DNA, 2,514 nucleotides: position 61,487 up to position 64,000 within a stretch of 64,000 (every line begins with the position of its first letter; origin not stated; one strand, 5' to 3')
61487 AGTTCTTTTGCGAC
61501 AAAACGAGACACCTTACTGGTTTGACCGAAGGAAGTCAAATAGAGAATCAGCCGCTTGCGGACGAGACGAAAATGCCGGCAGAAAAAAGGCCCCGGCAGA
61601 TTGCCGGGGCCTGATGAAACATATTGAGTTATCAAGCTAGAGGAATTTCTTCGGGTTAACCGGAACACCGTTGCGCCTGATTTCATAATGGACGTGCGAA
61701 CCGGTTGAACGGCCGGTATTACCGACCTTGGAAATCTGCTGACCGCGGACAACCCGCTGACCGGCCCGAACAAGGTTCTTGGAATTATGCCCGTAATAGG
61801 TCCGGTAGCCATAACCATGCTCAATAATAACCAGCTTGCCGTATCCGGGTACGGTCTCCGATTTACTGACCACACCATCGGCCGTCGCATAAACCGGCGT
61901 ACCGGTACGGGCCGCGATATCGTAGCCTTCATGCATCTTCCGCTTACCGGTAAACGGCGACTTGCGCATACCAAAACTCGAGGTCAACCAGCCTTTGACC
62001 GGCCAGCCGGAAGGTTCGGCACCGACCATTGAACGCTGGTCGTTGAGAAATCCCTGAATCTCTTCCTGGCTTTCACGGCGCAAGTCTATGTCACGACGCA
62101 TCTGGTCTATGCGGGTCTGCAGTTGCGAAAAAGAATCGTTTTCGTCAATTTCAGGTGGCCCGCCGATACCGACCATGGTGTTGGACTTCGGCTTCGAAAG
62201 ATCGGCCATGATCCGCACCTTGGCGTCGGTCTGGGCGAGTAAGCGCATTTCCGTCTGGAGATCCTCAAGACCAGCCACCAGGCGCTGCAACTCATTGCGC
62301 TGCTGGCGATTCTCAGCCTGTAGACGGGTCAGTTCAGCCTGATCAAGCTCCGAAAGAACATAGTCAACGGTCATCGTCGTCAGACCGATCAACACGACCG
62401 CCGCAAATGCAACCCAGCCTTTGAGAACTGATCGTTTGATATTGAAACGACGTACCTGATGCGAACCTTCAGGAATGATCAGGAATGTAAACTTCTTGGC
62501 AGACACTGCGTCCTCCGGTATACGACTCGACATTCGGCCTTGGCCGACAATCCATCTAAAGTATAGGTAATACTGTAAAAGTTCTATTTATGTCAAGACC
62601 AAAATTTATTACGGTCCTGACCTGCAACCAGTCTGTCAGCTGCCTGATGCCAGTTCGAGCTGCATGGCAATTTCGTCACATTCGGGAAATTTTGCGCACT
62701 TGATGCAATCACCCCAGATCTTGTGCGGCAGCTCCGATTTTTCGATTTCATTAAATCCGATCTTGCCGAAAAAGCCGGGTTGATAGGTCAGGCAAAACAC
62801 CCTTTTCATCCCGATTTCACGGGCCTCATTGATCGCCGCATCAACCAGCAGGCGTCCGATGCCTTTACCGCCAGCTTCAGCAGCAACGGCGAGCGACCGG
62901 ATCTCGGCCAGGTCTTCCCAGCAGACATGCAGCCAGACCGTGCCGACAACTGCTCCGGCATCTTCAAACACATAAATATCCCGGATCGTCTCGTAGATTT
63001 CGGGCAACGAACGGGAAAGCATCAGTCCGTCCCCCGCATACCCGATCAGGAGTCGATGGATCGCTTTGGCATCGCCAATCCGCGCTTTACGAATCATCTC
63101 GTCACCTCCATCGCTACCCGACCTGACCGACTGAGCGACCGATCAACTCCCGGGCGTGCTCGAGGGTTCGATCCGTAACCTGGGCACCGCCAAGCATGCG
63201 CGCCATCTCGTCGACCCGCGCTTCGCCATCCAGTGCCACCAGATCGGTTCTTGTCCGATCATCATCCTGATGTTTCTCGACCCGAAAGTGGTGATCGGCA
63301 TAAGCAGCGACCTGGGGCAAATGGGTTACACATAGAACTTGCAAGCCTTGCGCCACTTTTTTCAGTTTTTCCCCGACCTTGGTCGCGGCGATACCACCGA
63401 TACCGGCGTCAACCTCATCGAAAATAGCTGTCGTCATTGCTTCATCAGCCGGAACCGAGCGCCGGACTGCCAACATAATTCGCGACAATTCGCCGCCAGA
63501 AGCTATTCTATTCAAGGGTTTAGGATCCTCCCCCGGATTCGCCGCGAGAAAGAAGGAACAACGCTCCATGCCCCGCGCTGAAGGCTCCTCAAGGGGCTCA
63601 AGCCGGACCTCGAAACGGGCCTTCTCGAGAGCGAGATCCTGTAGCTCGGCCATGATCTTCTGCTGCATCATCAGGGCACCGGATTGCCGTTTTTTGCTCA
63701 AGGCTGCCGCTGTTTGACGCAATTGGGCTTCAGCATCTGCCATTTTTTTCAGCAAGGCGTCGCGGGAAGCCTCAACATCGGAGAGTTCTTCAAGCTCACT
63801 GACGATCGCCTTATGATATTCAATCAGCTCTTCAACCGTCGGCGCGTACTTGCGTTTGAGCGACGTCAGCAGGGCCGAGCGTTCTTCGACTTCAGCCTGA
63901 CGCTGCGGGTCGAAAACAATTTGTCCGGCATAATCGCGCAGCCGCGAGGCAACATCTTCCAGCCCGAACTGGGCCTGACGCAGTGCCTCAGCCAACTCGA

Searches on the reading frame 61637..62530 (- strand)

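Call 43: search_protein_families(library=pfam, proteins=[window:61637-62530:-], max_evalue=0.00001)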
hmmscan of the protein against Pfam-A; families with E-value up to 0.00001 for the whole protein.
window:61637-62530:- (297 aa): 1 family
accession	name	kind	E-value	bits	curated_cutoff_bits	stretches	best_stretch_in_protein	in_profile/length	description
PF01551.29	Peptidase_M23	-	3.1e-36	123.9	28.7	1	198-293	1-96/96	Peptidase family M23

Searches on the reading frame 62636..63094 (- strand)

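Call 43: search_protein_families(library=pfam, proteins=[window:62636-63094:-], max_evalue=0.00001)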
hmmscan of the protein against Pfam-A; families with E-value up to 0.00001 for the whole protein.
window:62636-63094:- (152 aa): 3 families
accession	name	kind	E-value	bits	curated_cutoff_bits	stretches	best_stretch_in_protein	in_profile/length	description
PF00583.31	Acetyltransf_1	-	1.2e-12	48.6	20.7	1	40-104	35-101/116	Acetyltransferase (GNAT) family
PF13508.13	Acetyltransf_7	-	1.4e-11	45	27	1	39-115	4-83/84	Acetyltransferase (GNAT) domain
PF13673.13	Acetyltransf_10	-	2.7e-06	27.8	23.6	1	40-120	33-113/128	Acetyltransferase (GNAT) domain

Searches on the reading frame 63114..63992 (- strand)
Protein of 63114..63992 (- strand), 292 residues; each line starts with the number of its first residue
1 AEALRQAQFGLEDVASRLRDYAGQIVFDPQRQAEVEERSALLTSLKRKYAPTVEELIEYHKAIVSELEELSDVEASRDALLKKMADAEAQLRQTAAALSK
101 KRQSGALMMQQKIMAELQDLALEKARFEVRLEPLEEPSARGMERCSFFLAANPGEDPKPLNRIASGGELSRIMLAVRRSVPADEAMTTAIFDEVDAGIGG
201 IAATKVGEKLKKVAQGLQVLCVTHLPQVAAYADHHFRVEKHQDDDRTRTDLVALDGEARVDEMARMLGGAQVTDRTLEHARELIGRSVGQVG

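Call 43: search_protein_families(library=pfam, proteins=[window:63114-63992:-], max_evalue=0.00001)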
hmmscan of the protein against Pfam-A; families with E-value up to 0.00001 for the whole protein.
window:63114-63992:- (292 aa): 1 family
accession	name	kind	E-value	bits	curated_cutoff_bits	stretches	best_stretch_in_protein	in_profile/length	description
PF02463.25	SMC_N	-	3.2e-07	30.4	40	1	104-243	114-216/220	RecF/RecN/SMC N terminal domain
